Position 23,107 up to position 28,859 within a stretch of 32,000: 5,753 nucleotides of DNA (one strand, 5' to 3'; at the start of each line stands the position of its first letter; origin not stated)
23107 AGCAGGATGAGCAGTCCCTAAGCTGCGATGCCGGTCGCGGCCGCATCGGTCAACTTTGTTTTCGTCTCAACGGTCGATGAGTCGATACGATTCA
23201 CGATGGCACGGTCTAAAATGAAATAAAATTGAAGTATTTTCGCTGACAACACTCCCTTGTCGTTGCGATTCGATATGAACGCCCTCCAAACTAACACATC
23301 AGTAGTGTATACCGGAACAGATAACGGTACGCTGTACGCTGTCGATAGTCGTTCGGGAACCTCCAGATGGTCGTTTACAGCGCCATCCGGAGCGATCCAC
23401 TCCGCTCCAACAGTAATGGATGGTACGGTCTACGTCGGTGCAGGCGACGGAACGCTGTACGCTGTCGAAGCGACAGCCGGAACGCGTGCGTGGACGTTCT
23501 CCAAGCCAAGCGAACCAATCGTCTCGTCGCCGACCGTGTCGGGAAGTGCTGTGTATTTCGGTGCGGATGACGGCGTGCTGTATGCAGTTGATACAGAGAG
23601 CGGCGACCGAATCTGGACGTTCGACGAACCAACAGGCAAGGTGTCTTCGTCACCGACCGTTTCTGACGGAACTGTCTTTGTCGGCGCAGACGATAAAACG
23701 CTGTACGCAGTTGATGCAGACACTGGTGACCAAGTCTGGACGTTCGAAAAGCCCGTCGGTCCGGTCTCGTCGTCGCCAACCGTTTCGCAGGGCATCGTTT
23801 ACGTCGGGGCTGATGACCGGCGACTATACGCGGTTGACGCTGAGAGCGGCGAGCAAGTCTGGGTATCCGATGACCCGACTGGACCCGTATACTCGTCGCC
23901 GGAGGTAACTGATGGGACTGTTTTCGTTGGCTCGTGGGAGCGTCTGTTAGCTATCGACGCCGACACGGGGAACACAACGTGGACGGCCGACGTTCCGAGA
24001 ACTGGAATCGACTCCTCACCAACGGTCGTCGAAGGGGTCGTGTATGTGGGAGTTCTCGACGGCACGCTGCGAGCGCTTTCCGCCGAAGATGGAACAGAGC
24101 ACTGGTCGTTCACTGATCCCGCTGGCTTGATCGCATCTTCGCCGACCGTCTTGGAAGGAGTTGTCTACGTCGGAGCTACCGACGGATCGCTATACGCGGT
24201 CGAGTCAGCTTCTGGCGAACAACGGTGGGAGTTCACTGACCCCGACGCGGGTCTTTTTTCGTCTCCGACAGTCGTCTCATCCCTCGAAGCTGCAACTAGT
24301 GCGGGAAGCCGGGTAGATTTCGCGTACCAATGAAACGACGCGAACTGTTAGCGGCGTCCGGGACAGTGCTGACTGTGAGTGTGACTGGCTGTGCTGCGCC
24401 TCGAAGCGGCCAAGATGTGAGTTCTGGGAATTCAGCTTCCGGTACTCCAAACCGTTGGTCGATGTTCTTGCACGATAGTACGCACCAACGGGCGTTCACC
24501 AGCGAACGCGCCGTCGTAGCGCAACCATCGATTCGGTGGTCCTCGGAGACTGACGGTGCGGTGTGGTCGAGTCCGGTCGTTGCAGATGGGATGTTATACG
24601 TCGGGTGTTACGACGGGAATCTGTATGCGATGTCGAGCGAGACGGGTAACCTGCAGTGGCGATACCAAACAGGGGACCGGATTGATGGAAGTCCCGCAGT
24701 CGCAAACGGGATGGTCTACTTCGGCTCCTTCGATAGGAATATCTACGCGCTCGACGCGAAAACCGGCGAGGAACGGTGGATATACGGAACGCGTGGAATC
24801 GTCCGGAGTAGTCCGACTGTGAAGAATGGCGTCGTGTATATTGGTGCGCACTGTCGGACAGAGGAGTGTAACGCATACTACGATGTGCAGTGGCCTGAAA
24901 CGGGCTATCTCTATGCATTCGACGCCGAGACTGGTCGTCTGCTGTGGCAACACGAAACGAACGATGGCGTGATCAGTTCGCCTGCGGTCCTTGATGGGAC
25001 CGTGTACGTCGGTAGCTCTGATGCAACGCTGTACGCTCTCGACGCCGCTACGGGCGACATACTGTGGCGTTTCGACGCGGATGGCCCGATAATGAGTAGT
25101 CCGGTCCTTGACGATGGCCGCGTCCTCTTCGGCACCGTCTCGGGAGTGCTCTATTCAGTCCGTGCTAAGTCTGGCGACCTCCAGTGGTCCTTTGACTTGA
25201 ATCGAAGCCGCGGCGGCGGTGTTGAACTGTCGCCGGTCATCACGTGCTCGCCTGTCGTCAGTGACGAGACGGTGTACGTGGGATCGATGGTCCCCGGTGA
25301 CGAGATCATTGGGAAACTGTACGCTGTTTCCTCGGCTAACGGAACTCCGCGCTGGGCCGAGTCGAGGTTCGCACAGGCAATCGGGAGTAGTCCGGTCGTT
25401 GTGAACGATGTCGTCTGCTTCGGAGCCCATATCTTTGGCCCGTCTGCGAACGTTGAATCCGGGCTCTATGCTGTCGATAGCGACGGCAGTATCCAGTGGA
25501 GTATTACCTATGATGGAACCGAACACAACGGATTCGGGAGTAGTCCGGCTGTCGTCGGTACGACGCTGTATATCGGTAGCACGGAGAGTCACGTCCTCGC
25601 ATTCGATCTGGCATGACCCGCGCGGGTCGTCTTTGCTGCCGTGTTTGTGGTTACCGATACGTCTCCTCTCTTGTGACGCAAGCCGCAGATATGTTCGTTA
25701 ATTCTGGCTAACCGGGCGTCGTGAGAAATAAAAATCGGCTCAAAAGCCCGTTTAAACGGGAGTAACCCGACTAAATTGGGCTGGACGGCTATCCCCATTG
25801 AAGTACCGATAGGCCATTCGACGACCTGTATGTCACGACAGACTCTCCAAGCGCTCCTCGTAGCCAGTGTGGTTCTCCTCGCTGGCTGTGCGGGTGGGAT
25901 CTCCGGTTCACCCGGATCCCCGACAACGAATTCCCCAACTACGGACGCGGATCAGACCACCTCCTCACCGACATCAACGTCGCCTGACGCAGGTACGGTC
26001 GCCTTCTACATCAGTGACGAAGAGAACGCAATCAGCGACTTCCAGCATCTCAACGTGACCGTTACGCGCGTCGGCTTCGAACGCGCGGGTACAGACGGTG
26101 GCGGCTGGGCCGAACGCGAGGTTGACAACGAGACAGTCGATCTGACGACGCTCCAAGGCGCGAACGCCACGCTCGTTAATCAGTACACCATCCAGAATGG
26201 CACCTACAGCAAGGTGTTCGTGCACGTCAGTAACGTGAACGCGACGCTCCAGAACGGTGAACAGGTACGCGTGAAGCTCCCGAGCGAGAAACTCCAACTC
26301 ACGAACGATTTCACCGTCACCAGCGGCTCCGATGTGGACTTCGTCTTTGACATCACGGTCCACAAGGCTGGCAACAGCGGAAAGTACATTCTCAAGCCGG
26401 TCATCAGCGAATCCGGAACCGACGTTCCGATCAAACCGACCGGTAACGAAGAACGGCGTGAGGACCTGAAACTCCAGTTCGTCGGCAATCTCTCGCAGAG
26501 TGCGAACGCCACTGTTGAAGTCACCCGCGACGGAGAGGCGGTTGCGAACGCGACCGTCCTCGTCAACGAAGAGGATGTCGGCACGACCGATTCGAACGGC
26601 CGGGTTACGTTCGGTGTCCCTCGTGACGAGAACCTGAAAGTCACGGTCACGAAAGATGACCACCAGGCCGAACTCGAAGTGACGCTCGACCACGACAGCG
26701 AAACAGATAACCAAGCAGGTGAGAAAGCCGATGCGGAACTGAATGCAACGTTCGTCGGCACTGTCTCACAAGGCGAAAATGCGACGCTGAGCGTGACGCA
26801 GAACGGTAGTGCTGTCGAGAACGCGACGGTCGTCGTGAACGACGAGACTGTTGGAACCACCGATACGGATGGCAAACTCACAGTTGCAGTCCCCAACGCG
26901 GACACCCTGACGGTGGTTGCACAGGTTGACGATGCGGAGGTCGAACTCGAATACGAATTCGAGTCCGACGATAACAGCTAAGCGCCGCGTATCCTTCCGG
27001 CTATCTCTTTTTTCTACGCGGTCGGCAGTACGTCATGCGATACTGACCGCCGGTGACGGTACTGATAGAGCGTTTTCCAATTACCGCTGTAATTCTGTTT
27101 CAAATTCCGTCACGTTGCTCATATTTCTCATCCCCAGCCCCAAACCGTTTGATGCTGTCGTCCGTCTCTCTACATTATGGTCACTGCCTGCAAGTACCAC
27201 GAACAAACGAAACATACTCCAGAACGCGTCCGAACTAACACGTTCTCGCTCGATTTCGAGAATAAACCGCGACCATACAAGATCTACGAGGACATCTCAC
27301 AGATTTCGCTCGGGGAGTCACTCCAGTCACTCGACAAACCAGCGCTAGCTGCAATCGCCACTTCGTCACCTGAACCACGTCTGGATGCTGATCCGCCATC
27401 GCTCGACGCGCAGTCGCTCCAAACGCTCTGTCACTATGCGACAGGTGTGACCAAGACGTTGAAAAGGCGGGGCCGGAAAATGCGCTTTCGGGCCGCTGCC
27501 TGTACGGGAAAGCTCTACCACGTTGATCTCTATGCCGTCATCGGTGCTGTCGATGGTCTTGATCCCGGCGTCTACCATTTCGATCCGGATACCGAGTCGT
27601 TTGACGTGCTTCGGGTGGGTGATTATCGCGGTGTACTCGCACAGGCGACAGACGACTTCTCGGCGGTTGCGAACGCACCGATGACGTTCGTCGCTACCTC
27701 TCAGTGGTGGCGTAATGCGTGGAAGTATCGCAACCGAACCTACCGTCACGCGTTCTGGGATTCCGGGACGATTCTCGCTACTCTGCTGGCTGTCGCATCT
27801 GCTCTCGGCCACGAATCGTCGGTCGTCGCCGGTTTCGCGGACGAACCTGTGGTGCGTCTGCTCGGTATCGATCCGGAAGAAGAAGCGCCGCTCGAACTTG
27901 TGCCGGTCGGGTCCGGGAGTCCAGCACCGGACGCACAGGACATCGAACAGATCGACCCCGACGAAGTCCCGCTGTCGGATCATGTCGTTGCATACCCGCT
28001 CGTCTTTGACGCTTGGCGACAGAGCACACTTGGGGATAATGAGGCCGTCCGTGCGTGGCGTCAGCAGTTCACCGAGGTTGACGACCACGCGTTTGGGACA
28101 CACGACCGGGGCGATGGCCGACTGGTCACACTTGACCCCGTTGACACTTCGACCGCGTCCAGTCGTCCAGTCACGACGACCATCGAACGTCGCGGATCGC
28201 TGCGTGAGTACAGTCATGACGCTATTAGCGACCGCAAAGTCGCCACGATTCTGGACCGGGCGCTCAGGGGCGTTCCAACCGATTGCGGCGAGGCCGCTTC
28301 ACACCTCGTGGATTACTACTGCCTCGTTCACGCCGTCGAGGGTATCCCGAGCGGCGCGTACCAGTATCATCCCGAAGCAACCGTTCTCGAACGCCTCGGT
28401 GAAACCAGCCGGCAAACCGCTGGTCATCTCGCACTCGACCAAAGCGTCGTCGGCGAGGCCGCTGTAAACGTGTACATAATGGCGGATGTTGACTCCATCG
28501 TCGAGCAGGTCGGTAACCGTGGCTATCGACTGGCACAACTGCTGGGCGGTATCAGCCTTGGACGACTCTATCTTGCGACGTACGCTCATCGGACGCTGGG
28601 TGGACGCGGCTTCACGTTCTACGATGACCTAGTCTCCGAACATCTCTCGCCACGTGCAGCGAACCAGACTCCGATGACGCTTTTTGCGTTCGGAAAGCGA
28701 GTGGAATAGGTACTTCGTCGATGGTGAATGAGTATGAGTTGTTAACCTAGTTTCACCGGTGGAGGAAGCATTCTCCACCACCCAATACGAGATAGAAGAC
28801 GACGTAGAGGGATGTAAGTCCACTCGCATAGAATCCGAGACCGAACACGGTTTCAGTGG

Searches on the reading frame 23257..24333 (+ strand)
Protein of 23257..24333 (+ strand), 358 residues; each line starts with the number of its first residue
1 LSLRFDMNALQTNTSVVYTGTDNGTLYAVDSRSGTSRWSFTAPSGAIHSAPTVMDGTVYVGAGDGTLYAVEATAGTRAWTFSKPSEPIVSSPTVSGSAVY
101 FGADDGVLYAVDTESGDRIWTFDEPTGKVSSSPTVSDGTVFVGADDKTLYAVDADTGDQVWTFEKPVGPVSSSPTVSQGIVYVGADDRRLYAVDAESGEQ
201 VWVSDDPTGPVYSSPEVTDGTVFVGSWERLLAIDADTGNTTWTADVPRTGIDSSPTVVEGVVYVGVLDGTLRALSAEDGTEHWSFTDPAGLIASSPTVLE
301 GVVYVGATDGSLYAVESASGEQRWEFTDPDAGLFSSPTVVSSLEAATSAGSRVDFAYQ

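Call 59: search_protein_families(library=pfam, max_evalue=0.001, proteins=[window:23257-24333:+])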
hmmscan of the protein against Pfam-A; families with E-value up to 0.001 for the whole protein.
window:23257-24333:+ (358 aa): 12 families
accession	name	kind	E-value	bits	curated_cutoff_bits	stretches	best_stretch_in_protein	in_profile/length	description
PF13360.13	PQQ_2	-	2.3e-59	201.3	27.6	3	105-225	2-124/233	Outer membrane protein assembly factor BamB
PF13570.13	Beta-prop_ACSF4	-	4e-56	191.2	133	3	88-226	51-192/329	Beta-alanine-activating enzyme, beta-propeller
PF01011.28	PQQ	-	6.6e-29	101.5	26.7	1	129-165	49-85/595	Glucose/ethanol/alcohol dehydrogenase, beta-propeller domain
PF25292.1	Beta-prop_CGLA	-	9.7e-14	52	26.8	0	140-196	47-105/316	Lambda-carrageenase beta-propeller domain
PF24796.1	WDR55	-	9.3e-08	31.9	200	1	12-152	105-248/296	WDR55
PF19755.4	DUF6242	-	3.2e-06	27.6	29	0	11-69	150-210/217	Domain of unknown function (DUF6242)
PF23414.1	Beta-prop_EML_2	-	9e-06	25.7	90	0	10-113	6-110/266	Echinoderm microtubule-associated protein second beta-propeller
PF23727.1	Beta-prop_FAM234A_B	-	2.1e-05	23.7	26.4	0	218-247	90-119/467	FAM234A/B beta-propeller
PF01789.22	PsbP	-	6.9e-05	23.4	23.5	0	303-325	118-140/155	PsbP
PF24807.1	WD40_CDC20-Fz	-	0.0002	21.2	200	0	79-168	45-136/292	CDC20/Fizzy WD40 domain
PF25293.1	Beta-prop_EMC1_N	-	0.00026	21.2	34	0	139-256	33-157/219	EMC1 N-terminal beta-propeller domain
PF24814.1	WD40_Prp19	-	0.00057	19.5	320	0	10-172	15-182/281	Prp19 WD40 domain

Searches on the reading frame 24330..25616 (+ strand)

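Call 59: search_protein_families(library=pfam, max_evalue=0.001, proteins=[window:24330-25616:+])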
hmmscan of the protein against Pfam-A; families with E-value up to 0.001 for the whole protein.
window:24330-25616:+ (428 aa): 5 families
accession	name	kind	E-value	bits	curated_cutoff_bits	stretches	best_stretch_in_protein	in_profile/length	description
PF13570.13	Beta-prop_ACSF4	-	2.5e-56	191.9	133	2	192-395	71-254/329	Beta-alanine-activating enzyme, beta-propeller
PF13360.13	PQQ_2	-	5.6e-50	170.6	27.6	2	191-428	2-225/233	Outer membrane protein assembly factor BamB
PF01011.28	PQQ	-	4.4e-24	85.6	26.7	2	119-205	50-137/595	Glucose/ethanol/alcohol dehydrogenase, beta-propeller domain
PF25292.1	Beta-prop_CGLA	-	4.3e-09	36.7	26.8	0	90-144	48-105/316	Lambda-carrageenase beta-propeller domain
PF14435.11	SUKH-4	-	1.9e-05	25.3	25.5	0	109-147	62-100/179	SUKH-4 immunity protein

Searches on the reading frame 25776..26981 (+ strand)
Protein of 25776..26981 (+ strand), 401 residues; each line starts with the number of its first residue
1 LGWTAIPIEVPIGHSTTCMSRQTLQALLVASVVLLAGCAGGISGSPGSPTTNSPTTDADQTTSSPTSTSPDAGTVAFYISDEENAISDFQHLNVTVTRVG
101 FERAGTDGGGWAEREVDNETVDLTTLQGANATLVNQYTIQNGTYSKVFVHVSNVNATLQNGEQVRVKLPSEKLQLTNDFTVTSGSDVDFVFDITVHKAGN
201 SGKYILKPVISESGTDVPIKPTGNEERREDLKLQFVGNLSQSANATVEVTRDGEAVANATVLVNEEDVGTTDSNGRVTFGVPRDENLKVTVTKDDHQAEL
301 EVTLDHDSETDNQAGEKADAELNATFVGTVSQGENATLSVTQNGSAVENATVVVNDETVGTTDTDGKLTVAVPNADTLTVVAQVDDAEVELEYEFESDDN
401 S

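Call 59: search_protein_families(library=pfam, max_evalue=0.001, proteins=[window:25776-26981:+])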
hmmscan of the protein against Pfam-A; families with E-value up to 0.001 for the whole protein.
window:25776-26981:+ (401 aa): 8 families
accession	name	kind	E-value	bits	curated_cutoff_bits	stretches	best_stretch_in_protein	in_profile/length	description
PF14321.11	DUF4382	-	1.1e-25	90.9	25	1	73-208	2-136/136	Domain of unknown function (DUF4382)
PF23374.1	Fn3_arc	-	2.1e-08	34.5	28.9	1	247-297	25-75/78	Archaeal fibronectin-III type-like domain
PF22820.2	TcaA_3rd_4th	-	2.9e-08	34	27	0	247-296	5-51/73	TcaA protein 3rd/4th domain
PF23591.1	CILP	-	6.7e-06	26.5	27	0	251-296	15-60/90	Cartilage intermediate layer protein 1-like domain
PF13620.12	CarboxypepD_reg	-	7.1e-06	26.7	32.3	1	247-310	6-75/82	Carboxypeptidase regulatory-like domain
PF13715.12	CarbopepD_reg_2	-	0.00011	22.6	32.2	0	250-324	8-85/88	CarboxypepD_reg-like domain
PF21172.3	CueP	-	0.0003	20.9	27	1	244-310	71-132/138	Periplasmic copper-binding protein CueP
PF10670.15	DUF4198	-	0.00031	21.4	34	0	243-283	147-197/209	Domain of unknown function (DUF4198)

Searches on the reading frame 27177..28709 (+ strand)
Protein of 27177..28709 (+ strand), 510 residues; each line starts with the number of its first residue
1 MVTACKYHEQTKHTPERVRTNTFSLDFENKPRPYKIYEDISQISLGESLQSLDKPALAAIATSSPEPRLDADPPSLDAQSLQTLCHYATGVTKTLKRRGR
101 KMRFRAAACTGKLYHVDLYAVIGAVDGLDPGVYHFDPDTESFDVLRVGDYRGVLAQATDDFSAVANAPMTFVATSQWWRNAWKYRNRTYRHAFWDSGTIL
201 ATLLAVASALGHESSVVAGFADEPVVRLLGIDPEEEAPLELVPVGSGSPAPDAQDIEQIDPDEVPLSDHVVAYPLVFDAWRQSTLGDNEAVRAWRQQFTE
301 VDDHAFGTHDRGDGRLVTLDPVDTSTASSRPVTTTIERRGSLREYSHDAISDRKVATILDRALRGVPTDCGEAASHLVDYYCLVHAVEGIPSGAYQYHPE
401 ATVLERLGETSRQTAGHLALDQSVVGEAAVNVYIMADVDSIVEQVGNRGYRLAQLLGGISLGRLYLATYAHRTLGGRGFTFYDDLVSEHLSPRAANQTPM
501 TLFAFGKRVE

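Call 59: search_protein_families(library=pfam, max_evalue=0.001, proteins=[window:27177-28709:+])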
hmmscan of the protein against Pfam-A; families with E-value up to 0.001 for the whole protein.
window:27177-28709:+ (510 aa): 1 family
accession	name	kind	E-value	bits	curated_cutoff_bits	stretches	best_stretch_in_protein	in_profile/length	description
PF00881.29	Nitroreductase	-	1.5e-11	45.2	23.5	1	161-245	84-166/167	Nitroreductase family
